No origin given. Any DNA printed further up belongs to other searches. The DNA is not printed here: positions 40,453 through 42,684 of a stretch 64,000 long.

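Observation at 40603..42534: CheA-like hybrid kinase with an apparently degenerate receiver domain, partnered only with CheR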

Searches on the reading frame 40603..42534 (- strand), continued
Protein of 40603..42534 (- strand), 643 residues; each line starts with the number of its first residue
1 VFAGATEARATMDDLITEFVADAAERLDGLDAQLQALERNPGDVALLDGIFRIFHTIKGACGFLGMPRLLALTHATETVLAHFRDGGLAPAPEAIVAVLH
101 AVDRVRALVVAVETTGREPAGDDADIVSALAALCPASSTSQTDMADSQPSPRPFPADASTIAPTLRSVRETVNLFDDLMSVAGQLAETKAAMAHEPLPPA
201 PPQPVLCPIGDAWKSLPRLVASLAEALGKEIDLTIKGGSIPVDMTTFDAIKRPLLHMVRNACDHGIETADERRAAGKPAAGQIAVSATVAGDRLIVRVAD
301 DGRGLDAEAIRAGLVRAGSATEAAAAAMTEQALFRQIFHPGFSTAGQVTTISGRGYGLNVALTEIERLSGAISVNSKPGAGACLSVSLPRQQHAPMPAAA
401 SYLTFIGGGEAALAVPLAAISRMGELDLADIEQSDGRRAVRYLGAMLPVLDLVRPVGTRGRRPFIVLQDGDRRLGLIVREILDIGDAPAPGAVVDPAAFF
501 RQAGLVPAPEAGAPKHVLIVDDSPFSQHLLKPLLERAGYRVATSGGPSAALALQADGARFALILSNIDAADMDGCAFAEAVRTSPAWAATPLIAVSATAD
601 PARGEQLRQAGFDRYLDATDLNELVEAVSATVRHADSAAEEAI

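Call 11: find_encoding_contigs(protein=P0005, flank=10000, max_places=2)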
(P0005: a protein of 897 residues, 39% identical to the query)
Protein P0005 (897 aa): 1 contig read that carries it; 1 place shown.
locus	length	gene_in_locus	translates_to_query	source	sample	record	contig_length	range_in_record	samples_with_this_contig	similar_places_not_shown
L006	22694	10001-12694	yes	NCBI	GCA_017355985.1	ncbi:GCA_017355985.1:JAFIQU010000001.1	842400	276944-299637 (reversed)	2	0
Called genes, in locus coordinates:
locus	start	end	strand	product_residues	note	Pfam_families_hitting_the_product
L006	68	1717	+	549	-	PF05977:MFS_3, PF07690:MFS_1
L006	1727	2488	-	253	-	PF20143:NAD_kinase_C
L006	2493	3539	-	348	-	PF04055:Radical_SAM, PF13353:Fer4_12 (weak), PF06463:Mob_synth_C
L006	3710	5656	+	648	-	PF05170:AsmA, PF05359:DUF748, PF13116:YhdP (weak), PF05170:AsmA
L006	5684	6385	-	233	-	PF13302:Acetyltransf_3, PF00583:Acetyltransf_1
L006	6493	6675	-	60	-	PF12073:DUF3553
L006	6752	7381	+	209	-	PF10090:HPTransfase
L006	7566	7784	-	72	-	-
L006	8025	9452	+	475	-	PF00091:Tubulin, PF12327:FtsZ_C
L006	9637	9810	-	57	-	-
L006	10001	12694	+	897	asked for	PF01627:Hpt, PF02895:H-kinase_dim, PF02518:HATPase_c, PF01584:CheW, PF00072:Response_reg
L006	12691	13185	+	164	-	PF01584:CheW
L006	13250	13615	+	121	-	PF00072:Response_reg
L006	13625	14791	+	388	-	PF00072:Response_reg, PF01339:CheB_methylest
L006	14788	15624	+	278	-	PF03705:CheR_N, PF01739:CheR, PF13489:Methyltransf_23 (weak), PF13847:Methyltransf_31 (faint), PF08241:Methyltransf_11 (faint), PF13649:Methyltransf_25 (faint), PF08242:Methyltransf_12 (weak)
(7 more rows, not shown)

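Call 12: find_encoding_contigs(protein=P0003, flank=10000, max_places=2)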
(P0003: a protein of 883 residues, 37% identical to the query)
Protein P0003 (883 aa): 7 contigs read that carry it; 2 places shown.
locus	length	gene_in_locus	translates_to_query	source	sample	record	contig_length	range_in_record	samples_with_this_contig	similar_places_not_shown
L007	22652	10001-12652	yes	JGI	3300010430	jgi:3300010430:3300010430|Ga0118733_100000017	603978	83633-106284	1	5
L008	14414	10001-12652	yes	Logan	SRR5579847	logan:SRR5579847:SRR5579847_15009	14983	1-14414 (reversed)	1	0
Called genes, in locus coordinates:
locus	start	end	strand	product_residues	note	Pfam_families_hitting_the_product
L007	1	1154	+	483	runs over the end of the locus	PF01425:Amidase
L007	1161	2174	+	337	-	PF01636:APH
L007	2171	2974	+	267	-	PF00483:NTP_transferase, PF12804:NTP_transf_3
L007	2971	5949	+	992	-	PF12705:PDDEXK_1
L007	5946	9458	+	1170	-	PF00580:UvrD-helicase, PF13245:AAA_19 (weak), PF13361:UvrD_C, PF13538:UvrD_C_2 (faint), PF12705:PDDEXK_1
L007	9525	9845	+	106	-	PF00085:Thioredoxin, PF00578:AhpC-TSA (weak), PF08534:Redoxin (weak), PF13098:Thioredoxin_2, PF13905:Thioredoxin_8 (weak)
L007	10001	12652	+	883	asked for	PF01627:Hpt, PF02895:H-kinase_dim, PF02518:HATPase_c, PF01584:CheW, PF00072:Response_reg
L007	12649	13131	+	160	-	PF01584:CheW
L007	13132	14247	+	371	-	PF00072:Response_reg, PF01339:CheB_methylest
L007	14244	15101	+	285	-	PF03705:CheR_N, PF01739:CheR, PF08242:Methyltransf_12 (weak), PF13649:Methyltransf_25 (faint)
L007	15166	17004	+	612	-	PF02538:Hydantoinase_B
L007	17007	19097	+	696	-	PF05378:Hydant_A_N, PF01968:Hydantoinase_A, PF19278:Hydant_A_C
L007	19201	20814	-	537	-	PF00496:SBP_bac_5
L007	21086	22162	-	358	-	PF13593:SBF_like, PF01758:SBF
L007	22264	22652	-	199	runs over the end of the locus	PF00293:NUDIX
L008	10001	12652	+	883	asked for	PF01627:Hpt, PF02895:H-kinase_dim, PF02518:HATPase_c, PF01584:CheW, PF00072:Response_reg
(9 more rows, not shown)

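Call 16: search_protein_families(library=pfam, proteins=[P0003, P0002, P0005, L007:14244-15101:+], max_evalue=0.01)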
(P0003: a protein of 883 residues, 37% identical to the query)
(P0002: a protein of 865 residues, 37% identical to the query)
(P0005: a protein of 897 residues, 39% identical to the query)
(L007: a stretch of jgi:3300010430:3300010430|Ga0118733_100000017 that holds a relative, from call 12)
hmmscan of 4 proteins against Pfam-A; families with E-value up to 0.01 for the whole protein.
P0003 (883 aa): 5 families
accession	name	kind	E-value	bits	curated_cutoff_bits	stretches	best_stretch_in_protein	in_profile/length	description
PF01584.24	CheW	-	1e-33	116.3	23.5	2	462-593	2-135/138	CheW-like domain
PF00072.30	Response_reg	-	5.6e-21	75.2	30.2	1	761-870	1-108/111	Response regulator receiver domain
PF02518.31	HATPase_c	-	6.7e-18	65.6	26.4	1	317-456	4-110/111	Histidine kinase-, DNA gyrase B-, and HSP90-like ATPase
PF01627.28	Hpt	-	1.4e-16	61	24.6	1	3-95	1-82/84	Hpt domain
PF02895.20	H-kinase_dim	-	1.1e-13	51.9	23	1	210-269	2-68/68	Signal transducing histidine kinase, homodimeric domain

P0002 (865 aa): 5 families
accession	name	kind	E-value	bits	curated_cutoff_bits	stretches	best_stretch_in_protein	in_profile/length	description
PF01584.24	CheW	-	5.5e-35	120.4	23.5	2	442-571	3-134/138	CheW-like domain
PF00072.30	Response_reg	-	4.6e-19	69.1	30.2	1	743-854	1-110/111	Response regulator receiver domain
PF02518.31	HATPase_c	-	5.3e-18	65.9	26.4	1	296-435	4-110/111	Histidine kinase-, DNA gyrase B-, and HSP90-like ATPase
PF01627.28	Hpt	-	3.8e-15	56.3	24.6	1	3-96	1-83/84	Hpt domain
PF02895.20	H-kinase_dim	-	3.2e-14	53.6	23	1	189-248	2-68/68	Signal transducing histidine kinase, homodimeric domain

P0005 (897 aa): 5 families
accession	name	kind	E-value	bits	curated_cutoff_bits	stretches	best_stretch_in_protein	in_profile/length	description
PF01584.24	CheW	-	4.3e-35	120.8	23.5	2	471-600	2-135/138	CheW-like domain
PF00072.30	Response_reg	-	5.4e-21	75.3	30.2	1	774-885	1-110/111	Response regulator receiver domain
PF01627.28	Hpt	-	9.1e-17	61.5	24.6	1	3-97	1-77/84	Hpt domain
PF02518.31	HATPase_c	-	9.4e-17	61.9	26.4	1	326-465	4-110/111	Histidine kinase-, DNA gyrase B-, and HSP90-like ATPase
PF02895.20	H-kinase_dim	-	6.2e-16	59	23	1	219-278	2-68/68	Signal transducing histidine kinase, homodimeric domain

L007:14244-15101:+ (285 aa): 7 families
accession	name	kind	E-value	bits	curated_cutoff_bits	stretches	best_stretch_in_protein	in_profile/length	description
PF01739.24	CheR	-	2.4e-57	194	27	1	71-256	1-186/195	CheR methyltransferase, SAM binding domain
PF08242.18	Methyltransf_12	-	2.3e-08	35.1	30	1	181-241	39-98/98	Methyltransferase domain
PF03705.20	CheR_N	-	7.9e-08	32.3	27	1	5-50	2-47/53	CheR methyltransferase, all-alpha domain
PF13649.12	Methyltransf_25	-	1.1e-05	26.4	27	1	189-239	47-97/97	Methyltransferase domain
PF08241.18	Methyltransf_11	-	3e-05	25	21.2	1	187-243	41-95/95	Methyltransferase domain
PF13847.12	Methyltransf_31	-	0.00065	19.8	27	1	190-244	56-110/145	Methyltransferase domain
PF13489.12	Methyltransf_23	-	0.0044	17.2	27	1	178-243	60-116/164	Methyltransferase domain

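Call 21: find_encoding_contigs(protein=P0122, flank=10000, max_places=4)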
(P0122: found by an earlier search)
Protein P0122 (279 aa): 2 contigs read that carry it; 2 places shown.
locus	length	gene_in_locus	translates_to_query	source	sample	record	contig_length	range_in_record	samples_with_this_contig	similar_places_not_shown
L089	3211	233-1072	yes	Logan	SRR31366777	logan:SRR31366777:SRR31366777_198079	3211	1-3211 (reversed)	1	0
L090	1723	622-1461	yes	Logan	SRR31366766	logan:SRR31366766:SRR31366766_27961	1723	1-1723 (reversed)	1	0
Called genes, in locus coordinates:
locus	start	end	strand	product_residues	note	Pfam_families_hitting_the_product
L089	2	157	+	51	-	?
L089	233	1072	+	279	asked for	PF01739:CheR, PF08242:Methyltransf_12 (weak), PF08241:Methyltransf_11 (weak), PF13649:Methyltransf_25 (faint)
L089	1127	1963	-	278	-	PF05721:PhyH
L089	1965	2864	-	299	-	-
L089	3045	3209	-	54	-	?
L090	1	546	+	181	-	?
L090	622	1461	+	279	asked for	PF01739:CheR, PF08242:Methyltransf_12 (weak), PF08241:Methyltransf_11 (weak), PF13649:Methyltransf_25 (faint)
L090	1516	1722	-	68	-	?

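Call 51: predict_structure(alignment_id=A2)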
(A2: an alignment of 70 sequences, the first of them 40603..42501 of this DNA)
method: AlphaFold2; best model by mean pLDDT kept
length: 632 residues; sequences in the alignment: 70
mean_pLDDT: 84.5   pTM: 0.43
mean pLDDT of the five models: 84.5, 83.9, 83.2, 82.7, 81.5
residues with pLDDT >= 90: 378; 70-90: 154; 50-70: 35; < 50: 65
segments of 3 or more residues with pLDDT < 50: 127-165, 177-188, 381-388, 498-500
pLDDT, mean of each block of 10 residues (from residue 1): 86 93 89 93 94 94 96 93 94 97 95 97 67 38 32 36 50 49 44 81 93 94 94 89 92 94 97 94 95 95 93 96 92 72 70 90 95 89 46 88 90 93 92 91 85 90 94 75 87 67 87 88 86 97 96 94 97 96 89 94 90 87 80 62
secondary structure, 60 per line:
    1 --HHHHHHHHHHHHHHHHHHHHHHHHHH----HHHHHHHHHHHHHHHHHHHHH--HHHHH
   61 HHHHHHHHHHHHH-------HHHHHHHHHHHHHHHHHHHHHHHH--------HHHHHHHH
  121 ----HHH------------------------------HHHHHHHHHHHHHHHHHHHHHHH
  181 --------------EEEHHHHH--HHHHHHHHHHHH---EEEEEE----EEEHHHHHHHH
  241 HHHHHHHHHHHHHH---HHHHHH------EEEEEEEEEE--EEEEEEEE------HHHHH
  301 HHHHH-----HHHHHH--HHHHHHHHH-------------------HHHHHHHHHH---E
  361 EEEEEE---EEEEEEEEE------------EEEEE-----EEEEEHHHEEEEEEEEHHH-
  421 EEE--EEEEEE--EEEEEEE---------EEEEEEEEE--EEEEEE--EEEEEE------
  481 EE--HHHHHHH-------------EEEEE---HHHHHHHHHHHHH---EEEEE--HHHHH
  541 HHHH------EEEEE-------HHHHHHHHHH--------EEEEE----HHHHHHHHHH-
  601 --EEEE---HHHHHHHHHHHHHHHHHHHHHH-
elements in order: H3-28 H33-53 H56-73 H81-104 H113-120 H158-180 E195-197 H198-202 H205-216 E220-225 E230-232 H233-254 H258-263 E270-279 E282-289 H296-305 H311-316 H319-327 H347-356 E360-366 E370-378 E391-395 E401-405 E409-416 E421-423 E426-431 E434-440 E450-458 E461-466 E469-474 H485-491 E505-509 H513-525 E529-533 H536-544 E551-555 H563-572 E581-585 H590-599 E603-606 H610-631

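Call 70: fold_search(model_id=the predicted structure, library=pdb)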
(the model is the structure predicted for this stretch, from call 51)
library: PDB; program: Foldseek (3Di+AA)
matches with E <= 10: 1513; with E <= 0.001: 709
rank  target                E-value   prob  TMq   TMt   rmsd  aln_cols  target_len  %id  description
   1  3ja6_C                7.6e-26  1.00  0.28  0.45  16.2       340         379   27  Cryo-electron Tomography and All-atom Molecular Dynamics Simulations Reveal a Novel Kinase Conformational Switch in Ba (released 2015-12-09)
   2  2ch4_A                1.1e-24  1.00  0.28  0.54  18.5       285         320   31  Complex between Bacterial Chemotaxis histidine kinase CheA domains P4 and P5 and receptor-adaptor protein CheW (released 2006-04-18)
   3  8c5v_A                1.6e-24  1.00  0.28  0.44  14.1       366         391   28  Chemotaxis core signalling unit from E protein lysed E. coli cells (released 2023-09-13)
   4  6s1k_A                2.1e-24  1.00  0.27  0.44  14.9       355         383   28  E. coli Core Signaling Unit, carrying QQQQ receptor mutation (released 2020-01-22)
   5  1b3q_A                3.7e-24  1.00  0.27  0.46  15.5       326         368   25  CRYSTAL STRUCTURE OF CHEA-289, A SIGNAL TRANSDUCING HISTIDINE KINASE (released 1999-12-15)
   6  1b3q_B                3.0e-23  1.00  0.28  0.47  18.2       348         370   27  CRYSTAL STRUCTURE OF CHEA-289, A SIGNAL TRANSDUCING HISTIDINE KINASE (released 1999-12-15)
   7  2ch4_B                1.3e-22  1.00  0.26  0.53  15.2       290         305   28  Complex between Bacterial Chemotaxis histidine kinase CheA domains P4 and P5 and receptor-adaptor protein CheW (released 2006-04-18)
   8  4xiv_A                6.5e-19  1.00  0.28  0.68   8.2       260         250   31  Kinase and Dimerization (P3P4) of the Thermotoga maritima CheA kinase (released 2015-11-04)
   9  1i58_A                8.5e-19  1.00  0.28  0.88   2.9       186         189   38  STRUCTURE OF THE HISTIDINE KINASE CHEA ATP-BINDING DOMAIN IN COMPLEX WITH ATP ANALOG ADPCP AND MAGNESIUM (released 2001-08-26)
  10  4xiv_B                8.5e-19  1.00  0.28  0.67  10.3       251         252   31  Kinase and Dimerization (P3P4) of the Thermotoga maritima CheA kinase (released 2015-11-04)
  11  1i59_B                1.8e-18  1.00  0.28  0.90   3.2       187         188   38  STRUCTURE OF THE HISTIDINE KINASE CHEA ATP-BINDING DOMAIN IN COMPLEX WITH ADPNP AND MAGENSIUM (released 2001-08-26)
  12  1i59_A                2.4e-18  1.00  0.27  0.93   1.7       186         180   36  STRUCTURE OF THE HISTIDINE KINASE CHEA ATP-BINDING DOMAIN IN COMPLEX WITH ADPNP AND MAGENSIUM (released 2001-08-26)
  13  1i5c_A                3.3e-18  1.00  0.28  0.93   2.0       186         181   36  STRUCTURE OF CHEA DOMAIN P4 IN COMPLEX WITH ADP (released 2001-08-26)
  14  1i5b_A                3.4e-18  1.00  0.27  0.93   1.7       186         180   35  STRUCTURE OF CHEA DOMAIN P4 IN COMPLEX WITH ADPNP AND MANGANESE (released 2001-08-26)
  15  1i5c_B                4.5e-18  1.00  0.27  0.93   2.3       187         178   36  STRUCTURE OF CHEA DOMAIN P4 IN COMPLEX WITH ADP (released 2001-08-26)
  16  1i5a_A                6.9e-18  1.00  0.27  0.92   1.9       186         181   36  STRUCTURE OF CHEA DOMAIN P4 IN COMPLEX WITH ADPCP AND MANGANESE (released 2001-08-26)
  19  6mi6_B                9.6e-18  1.00  0.28  0.89   2.7       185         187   38  STRUCTURE OF CHEA DOMAIN P4 IN COMPLEX WITH AN ADP ANALOG (released 2018-12-05)
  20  1i5d                  9.6e-18  1.00  0.28  0.87   3.0       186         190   38  STRUCTURE OF CHEA DOMAIN P4 IN COMPLEX WITH TNP-ATP (released 2001-08-26)
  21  6mi6_A                1.3e-17  1.00  0.27  0.91   2.7       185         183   37  STRUCTURE OF CHEA DOMAIN P4 IN COMPLEX WITH AN ADP ANALOG (released 2018-12-05)
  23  6mi6_C                2.7e-17  1.00  0.27  0.87   3.1       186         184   36  STRUCTURE OF CHEA DOMAIN P4 IN COMPLEX WITH AN ADP ANALOG (released 2018-12-05)
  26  1i5a_B                3.5e-17  1.00  0.27  0.94   1.5       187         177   35  STRUCTURE OF CHEA DOMAIN P4 IN COMPLEX WITH ADPCP AND MANGANESE (released 2001-08-26)
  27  1i5b_B                4.6e-17  1.00  0.27  0.94   1.6       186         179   35  STRUCTURE OF CHEA DOMAIN P4 IN COMPLEX WITH ADPNP AND MANGANESE (released 2001-08-26)
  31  6mi6_D                2.7e-16  1.00  0.26  0.90   2.3       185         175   35  STRUCTURE OF CHEA DOMAIN P4 IN COMPLEX WITH AN ADP ANALOG (released 2018-12-05)
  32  3ur1_A                1.5e-15  1.00  0.21  0.47  15.2       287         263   22  The structure of a ternary complex between CheA domains P4 and P5 with CheW and with a truncated fragment of TM14, a c (released 2012-03-07)
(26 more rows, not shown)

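Call 83: search_protein_representatives(protein=window:40603-42501:-)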
Query: 632 residues. Proteins with E-value up to 0.001 (for the whole library): 103741; up to 1e-10: 38389; up to 1e-30: 18512. The best 150 are listed.
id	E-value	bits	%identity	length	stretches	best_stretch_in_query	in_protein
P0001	0.0e+00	1353.7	100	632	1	1-632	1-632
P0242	1.9e-114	400.4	40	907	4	195-406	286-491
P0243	8.1e-111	388.3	40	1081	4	195-475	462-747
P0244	2.3e-109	383.5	40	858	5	195-474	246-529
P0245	2.4e-108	380.2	40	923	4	195-437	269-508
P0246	4.3e-108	379.3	37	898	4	195-443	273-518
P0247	4.7e-108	379.2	40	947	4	195-439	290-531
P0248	6.9e-108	378.7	36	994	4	81-444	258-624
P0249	1.8e-106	374.0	40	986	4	194-474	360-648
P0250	3.2e-106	373.2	38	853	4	195-474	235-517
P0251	5.2e-106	372.5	35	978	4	192-441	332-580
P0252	7.9e-105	368.6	38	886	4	195-475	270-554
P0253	3.7e-102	359.8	40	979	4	195-475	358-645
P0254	6.4e-102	359.0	36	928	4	195-442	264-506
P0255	1.5e-99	351.1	39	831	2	1-475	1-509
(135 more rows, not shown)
